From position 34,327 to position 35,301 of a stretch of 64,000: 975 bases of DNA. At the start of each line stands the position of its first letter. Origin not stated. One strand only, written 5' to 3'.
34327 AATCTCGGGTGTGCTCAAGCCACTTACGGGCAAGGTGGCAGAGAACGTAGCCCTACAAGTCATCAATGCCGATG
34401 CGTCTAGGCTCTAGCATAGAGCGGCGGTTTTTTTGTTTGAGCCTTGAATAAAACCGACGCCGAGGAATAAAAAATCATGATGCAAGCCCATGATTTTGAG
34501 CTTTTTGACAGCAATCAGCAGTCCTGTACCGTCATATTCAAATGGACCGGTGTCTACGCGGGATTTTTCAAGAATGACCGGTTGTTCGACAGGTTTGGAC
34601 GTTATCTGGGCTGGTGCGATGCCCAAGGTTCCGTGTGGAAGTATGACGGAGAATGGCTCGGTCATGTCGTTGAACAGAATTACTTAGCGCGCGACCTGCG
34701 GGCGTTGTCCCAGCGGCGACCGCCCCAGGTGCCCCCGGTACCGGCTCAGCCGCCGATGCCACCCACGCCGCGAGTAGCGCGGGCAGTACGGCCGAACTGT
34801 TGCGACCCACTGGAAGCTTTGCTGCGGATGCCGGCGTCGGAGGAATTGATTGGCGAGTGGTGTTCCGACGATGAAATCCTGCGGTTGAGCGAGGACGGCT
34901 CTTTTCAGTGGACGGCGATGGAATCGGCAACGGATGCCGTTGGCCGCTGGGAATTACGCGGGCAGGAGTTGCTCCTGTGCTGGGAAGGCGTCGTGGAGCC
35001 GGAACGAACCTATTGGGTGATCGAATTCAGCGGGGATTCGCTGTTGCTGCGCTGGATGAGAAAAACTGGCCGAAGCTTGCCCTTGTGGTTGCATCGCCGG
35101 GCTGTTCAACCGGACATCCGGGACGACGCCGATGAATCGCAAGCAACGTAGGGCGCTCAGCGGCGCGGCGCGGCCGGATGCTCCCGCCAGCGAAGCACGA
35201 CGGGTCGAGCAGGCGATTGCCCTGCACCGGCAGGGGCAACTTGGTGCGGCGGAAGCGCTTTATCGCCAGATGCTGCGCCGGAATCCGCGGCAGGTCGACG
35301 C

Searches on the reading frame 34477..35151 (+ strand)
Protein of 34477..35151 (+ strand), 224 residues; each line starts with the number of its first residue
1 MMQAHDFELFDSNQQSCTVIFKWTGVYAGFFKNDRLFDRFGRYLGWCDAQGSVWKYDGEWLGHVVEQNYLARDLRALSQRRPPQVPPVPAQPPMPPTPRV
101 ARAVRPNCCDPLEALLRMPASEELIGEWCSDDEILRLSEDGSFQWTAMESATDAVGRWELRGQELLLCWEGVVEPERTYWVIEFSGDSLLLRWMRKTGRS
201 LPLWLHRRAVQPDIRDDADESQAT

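Call 5: search_protein_families(library=ncbifam, proteins=[window:34477-35151:+])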
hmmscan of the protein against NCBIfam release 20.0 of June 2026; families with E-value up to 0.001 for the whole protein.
window:34477-35151:+ (224 aa): 0 families

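Call 6: search_protein_families(library=pfam, proteins=[window:34477-35151:+], max_evalue=0.01)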
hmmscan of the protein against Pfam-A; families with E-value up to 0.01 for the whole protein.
window:34477-35151:+ (224 aa): 1 family
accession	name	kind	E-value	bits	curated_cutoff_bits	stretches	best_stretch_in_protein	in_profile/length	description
PF21784.3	Bflower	-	2.7e-07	31.4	25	1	20-100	3-84/116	4-fold beta flower protein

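Call 53: search_protein_families(library=pfam, proteins=[window:34477-35151:+], max_evalue=1)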
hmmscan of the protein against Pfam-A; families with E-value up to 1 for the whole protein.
window:34477-35151:+ (224 aa): 1 family
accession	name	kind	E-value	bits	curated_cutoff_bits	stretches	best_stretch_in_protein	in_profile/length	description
PF21784.3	Bflower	-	2.7e-07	31.4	25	1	20-100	3-84/116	4-fold beta flower protein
